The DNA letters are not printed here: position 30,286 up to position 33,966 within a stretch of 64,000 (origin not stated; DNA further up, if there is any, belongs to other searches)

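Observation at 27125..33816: Unrecognised TM-domain-TM periplasmic module present four times across three tandem genes, fused to LtaS-type transferases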

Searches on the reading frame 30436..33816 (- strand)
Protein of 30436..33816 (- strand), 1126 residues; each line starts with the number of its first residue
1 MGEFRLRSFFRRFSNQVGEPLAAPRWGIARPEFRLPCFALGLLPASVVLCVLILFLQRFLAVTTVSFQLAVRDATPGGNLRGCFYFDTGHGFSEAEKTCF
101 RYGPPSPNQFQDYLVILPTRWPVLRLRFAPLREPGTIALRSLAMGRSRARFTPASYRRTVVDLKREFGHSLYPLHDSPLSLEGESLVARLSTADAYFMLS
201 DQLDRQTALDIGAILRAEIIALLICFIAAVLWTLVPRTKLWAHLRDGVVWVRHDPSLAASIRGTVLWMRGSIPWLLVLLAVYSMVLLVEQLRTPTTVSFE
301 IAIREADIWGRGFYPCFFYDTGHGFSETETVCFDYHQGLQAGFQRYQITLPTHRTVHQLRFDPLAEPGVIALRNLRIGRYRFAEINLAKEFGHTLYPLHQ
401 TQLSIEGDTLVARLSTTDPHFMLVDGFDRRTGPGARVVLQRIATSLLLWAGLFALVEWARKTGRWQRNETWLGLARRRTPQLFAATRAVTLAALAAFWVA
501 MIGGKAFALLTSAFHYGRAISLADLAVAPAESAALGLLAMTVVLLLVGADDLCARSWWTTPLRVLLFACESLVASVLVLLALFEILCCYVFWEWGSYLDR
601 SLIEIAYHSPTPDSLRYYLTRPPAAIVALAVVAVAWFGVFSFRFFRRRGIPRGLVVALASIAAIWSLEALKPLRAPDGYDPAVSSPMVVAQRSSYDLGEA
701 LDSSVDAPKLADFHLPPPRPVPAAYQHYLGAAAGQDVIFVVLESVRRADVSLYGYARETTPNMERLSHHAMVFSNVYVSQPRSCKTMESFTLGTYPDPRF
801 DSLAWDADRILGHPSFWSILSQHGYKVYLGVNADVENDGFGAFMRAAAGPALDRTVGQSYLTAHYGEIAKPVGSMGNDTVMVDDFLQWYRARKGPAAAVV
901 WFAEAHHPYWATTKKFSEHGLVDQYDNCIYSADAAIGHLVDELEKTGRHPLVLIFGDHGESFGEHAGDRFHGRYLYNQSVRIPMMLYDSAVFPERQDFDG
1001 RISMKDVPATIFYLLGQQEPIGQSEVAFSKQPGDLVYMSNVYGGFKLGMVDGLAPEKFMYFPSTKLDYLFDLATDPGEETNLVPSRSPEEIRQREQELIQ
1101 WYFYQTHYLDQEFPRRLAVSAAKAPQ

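Call 4: search_protein_families(library=pfam, proteins=[window:30436-33816:-], max_evalue=1)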
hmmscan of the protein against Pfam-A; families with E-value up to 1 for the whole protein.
window:30436-33816:- (1126 aa): 2 families
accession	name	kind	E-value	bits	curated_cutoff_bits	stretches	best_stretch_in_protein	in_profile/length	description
PF00884.28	Sulfatase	-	2.7e-39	135.7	25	1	735-1016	1-300/301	Sulfatase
PF16347.10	SGSH_C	-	0.013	16.1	29.3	0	969-1020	5-56/154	N-sulphoglucosamine sulphohydrolase, C-terminal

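Call 5: search_protein_families(library=ncbifam, proteins=[window:30436-33816:-], max_evalue=1)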
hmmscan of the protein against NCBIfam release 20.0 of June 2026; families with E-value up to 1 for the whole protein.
window:30436-33816:- (1126 aa): 22 families
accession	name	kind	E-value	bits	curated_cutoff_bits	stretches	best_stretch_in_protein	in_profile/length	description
NF007933.0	PRK10649.1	subfamily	7e-17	61.1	404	2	735-832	237-329/577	phosphoethanolamine transferase CptA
NF012179.0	CptA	domain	4e-14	52.2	900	2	734-832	224-317/556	phosphoethanolamine transferase CptA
NF010322.0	PRK13759.1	equivalog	8.3e-14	50.9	481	1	923-1100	268-455/486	arylsulfatase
NF028537.1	P_eth_NH2_trans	domain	5.6e-13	48.2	500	2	737-786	229-272/527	phosphoethanolamine--lipid A transferase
NF007160.0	PRK09598.1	equivalog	1e-12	47.2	561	2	915-996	396-479/523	phosphoethanolamine--lipid A transferase EptA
TIGR03417.1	chol_sulfatase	equivalog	1.5e-11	43.9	433.45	2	925-1088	256-425/500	choline-sulfatase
NF008593.0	PRK11560.1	equivalog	5.9e-09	34.7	493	2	914-992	423-500/563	kdo(2)-lipid A phosphoethanolamine 7''-transferase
NF033669.1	polymyxin_MCR8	exception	2.3e-08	33.4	1250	1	914-994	413-497/565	MCR-8 family phosphoethanolamine--lipid A transferase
NF008619.0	PRK11598.1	equivalog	1.4e-07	30.4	660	2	917-999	413-499/546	phosphoethanolamine transferase EptA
NF052527.1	Mn_arylsulf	exception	1.9e-07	30.4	850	1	926-1101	268-451/479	manganese-dependent arylsulfatase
NF033463.1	polymyxin_MCR5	exception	2.9e-07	29.5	1250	2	916-990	416-493/547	MCR-5 family phosphoethanolamine--lipid A transferase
NF047438.1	polymyxin_MCR12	exception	7.2e-07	27.9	1200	1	921-995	419-497/548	MCR-12 family phosphoethanolamine--lipid A transferase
NF045661.1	HdlasePehA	equivalog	5.7e-06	25.2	900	1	925-1020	284-380/506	phosphoric/sulfuric ester hydrolase PehA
NF053859.1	polymyxin_MCR13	exception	6.8e-05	21.9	1250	1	916-992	407-487/541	MCR-13 family phosphoethanolamine--lipid A transferase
NF038075.1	fam_STM4013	hypoth_equivalog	0.00021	20.8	250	1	905-973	181-244/261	STM4013/SEN3800 family hydrolase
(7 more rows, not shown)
